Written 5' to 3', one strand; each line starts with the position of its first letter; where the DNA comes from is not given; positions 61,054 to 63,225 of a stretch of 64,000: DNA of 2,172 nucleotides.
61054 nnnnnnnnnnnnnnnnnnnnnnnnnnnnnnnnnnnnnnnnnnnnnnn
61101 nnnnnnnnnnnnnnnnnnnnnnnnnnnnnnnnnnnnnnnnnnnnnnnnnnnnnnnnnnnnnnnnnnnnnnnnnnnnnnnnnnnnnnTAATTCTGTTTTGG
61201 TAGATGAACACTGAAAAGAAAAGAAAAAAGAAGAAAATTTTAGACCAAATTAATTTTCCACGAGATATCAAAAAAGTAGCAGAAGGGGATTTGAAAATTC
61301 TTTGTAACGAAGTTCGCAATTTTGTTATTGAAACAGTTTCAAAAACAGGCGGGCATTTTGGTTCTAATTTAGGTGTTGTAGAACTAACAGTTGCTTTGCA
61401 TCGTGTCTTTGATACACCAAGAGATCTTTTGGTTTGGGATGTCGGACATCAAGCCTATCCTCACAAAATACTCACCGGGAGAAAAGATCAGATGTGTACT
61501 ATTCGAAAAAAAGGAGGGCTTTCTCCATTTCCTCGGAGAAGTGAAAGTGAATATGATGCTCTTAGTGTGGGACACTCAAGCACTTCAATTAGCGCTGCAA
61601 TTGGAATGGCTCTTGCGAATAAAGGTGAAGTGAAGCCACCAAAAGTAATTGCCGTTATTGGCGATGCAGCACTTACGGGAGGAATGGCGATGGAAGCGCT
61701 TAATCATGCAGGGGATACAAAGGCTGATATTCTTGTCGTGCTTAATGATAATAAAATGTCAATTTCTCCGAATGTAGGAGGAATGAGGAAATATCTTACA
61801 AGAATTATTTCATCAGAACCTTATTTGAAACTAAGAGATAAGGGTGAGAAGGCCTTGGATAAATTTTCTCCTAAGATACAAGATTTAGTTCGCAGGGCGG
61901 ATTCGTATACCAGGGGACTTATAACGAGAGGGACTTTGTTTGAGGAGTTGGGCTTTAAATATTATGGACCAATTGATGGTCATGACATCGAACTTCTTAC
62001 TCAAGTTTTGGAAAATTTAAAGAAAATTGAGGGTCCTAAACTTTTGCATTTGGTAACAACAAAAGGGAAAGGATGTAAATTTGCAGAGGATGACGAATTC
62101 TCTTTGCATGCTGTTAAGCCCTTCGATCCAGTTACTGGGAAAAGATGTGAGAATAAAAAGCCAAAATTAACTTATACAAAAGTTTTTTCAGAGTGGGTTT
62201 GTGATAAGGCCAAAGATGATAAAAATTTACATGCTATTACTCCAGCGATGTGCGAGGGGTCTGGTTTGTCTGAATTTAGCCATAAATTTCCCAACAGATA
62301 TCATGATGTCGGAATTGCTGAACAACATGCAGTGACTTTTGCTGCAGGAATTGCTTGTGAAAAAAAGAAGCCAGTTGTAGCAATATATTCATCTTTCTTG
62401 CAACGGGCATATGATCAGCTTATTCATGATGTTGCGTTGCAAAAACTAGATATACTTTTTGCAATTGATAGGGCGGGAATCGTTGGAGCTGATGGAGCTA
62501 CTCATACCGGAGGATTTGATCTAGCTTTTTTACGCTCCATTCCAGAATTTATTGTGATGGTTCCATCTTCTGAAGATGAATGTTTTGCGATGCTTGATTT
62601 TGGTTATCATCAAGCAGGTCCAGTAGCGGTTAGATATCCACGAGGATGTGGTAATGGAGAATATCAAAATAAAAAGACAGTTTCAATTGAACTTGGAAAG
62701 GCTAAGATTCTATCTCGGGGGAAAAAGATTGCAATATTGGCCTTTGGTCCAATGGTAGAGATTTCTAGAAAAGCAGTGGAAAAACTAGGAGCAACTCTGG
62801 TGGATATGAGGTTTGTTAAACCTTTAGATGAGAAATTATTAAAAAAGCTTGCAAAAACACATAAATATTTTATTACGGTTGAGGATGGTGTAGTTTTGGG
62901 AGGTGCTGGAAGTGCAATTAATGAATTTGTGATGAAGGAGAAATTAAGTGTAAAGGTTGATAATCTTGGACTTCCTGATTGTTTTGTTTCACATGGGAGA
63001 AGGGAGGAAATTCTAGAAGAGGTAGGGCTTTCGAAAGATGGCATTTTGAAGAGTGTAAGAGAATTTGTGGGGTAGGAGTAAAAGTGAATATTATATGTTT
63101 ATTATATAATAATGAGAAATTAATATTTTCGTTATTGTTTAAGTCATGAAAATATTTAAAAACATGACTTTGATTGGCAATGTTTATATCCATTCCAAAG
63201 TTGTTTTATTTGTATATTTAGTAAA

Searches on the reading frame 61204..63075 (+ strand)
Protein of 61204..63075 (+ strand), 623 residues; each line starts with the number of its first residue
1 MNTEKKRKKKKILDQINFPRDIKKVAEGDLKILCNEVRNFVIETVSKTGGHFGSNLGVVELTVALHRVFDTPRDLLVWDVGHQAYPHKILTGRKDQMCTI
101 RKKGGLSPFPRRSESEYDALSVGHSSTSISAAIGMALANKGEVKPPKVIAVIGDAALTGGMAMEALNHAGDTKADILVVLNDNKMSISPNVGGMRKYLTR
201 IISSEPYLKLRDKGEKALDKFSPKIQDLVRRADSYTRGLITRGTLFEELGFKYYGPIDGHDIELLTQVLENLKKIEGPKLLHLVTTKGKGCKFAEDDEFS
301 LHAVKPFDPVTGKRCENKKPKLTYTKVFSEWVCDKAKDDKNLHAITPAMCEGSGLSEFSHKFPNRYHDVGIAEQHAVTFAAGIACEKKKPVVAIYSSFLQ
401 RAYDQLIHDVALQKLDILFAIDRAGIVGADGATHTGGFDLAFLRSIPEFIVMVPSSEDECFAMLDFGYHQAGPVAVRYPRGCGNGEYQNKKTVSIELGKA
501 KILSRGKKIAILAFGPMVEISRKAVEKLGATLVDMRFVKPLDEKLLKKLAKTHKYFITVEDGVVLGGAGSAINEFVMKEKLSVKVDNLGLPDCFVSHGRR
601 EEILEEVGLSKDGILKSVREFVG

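Call 42: search_protein_families(library=pfam, proteins=[window:61204-63075:+], max_evalue=0.00001)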
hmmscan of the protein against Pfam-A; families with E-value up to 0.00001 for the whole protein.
window:61204-63075:+ (623 aa): 4 families
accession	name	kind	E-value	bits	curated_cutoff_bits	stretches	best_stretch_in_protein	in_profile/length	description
PF13292.11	DXP_synthase_N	-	9.1e-120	399.5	21.2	1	13-285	1-274/274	1-deoxy-D-xylulose-5-phosphate synthase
PF02779.29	Transket_pyr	-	3.2e-42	144.6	27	1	321-481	2-170/174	Transketolase, pyrimidine binding domain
PF02780.25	Transketolase_C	-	7.6e-30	103.8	25.9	1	498-614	1-124/124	Transketolase, C-terminal domain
PF02775.26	TPP_enzyme_C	-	1.8e-06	28.3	21.9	0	123-185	28-84/151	Thiamine pyrophosphate enzyme, C-terminal TPP binding domain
